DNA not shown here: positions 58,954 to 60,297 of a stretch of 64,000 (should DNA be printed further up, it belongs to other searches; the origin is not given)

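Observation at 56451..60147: Restriction-modification-like pair: double-module amino-methyltransferase plus zinc-ribbon HNH endonuclease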

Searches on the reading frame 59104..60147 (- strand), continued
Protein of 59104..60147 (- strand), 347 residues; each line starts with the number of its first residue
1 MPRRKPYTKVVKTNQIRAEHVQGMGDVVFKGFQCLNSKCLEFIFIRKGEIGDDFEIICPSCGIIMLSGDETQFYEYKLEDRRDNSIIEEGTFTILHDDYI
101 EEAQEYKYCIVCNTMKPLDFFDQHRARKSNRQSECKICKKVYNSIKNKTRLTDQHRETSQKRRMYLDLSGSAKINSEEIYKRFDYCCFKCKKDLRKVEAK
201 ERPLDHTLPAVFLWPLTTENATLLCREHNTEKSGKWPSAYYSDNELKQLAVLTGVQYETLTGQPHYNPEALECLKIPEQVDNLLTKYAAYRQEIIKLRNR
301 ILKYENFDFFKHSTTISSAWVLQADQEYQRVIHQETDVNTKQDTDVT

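Call 75: find_encoding_contigs(protein=P0354, flank=5000, max_places=2)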
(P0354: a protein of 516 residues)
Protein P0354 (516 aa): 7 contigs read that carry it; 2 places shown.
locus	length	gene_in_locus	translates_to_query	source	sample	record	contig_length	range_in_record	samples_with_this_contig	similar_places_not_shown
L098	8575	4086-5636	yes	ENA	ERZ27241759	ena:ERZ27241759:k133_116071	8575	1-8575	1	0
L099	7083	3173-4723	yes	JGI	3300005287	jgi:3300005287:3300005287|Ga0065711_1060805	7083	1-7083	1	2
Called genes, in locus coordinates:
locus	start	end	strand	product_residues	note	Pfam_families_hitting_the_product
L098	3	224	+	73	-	?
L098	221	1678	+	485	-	PF04326:SLFN_AlbA_2, PF13749:HATPase_c_4, PF01047:MarR (weak), PF13412:HTH_24 (weak), PF08279:HTH_11 (weak)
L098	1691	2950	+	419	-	PF01555:N6_N4_Mtase (faint)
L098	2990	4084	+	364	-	PF01555:N6_N4_Mtase (weak), PF01170:UPF0020 (weak)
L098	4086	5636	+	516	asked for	-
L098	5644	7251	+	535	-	PF02463:SMC_N, PF11398:DUF2813 (faint), PF13175:AAA_15, PF13476:AAA_23, PF13304:AAA_21, PF13175:AAA_15, PF20469:OLD-like_TOPRIM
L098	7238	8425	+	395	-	PF00580:UvrD-helicase (weak), PF01443:Viral_helicase1 (faint), PF13245:AAA_19 (weak)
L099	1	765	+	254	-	?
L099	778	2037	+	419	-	PF01555:N6_N4_Mtase (faint)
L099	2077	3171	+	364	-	PF01555:N6_N4_Mtase (weak), PF01170:UPF0020 (weak)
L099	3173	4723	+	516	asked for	-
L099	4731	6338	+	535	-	PF02463:SMC_N, PF11398:DUF2813 (faint), PF13175:AAA_15, PF13476:AAA_23, PF13304:AAA_21, PF13175:AAA_15, PF20469:OLD-like_TOPRIM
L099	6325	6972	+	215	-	PF00580:UvrD-helicase (weak), PF01443:Viral_helicase1 (faint), PF13245:AAA_19 (weak)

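Call 76: find_encoding_contigs(protein=P0373, flank=5000, max_places=2)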
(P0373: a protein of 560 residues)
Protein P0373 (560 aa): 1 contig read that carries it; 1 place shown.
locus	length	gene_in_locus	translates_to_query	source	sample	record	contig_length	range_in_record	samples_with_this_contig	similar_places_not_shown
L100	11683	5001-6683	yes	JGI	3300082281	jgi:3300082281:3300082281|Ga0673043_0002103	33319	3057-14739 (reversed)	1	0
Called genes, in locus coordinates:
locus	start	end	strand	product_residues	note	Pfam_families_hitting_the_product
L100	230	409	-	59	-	-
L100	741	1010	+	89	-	PF26485:DUF8156 (weak)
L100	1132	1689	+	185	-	-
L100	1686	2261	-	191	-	-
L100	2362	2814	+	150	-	-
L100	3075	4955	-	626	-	PF03235:GmrSD_N, PF07510:GmrSD_C (weak)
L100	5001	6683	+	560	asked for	-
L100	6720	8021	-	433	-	PF01555:N6_N4_Mtase, PF01170:UPF0020 (weak)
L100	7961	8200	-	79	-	-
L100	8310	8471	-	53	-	PF04014:MazE_antitoxin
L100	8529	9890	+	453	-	PF01555:N6_N4_Mtase (faint), PF01170:UPF0020 (weak)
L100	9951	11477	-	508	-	-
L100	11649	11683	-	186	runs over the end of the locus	-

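Call 77: find_encoding_contigs(protein=P0374, flank=5000, max_places=2)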
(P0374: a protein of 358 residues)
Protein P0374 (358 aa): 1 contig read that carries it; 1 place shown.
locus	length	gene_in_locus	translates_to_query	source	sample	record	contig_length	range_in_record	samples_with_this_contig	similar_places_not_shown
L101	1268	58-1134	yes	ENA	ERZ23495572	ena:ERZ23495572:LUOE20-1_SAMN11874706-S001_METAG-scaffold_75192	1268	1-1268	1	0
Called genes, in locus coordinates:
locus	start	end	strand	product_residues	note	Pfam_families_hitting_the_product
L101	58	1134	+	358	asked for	-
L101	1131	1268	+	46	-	?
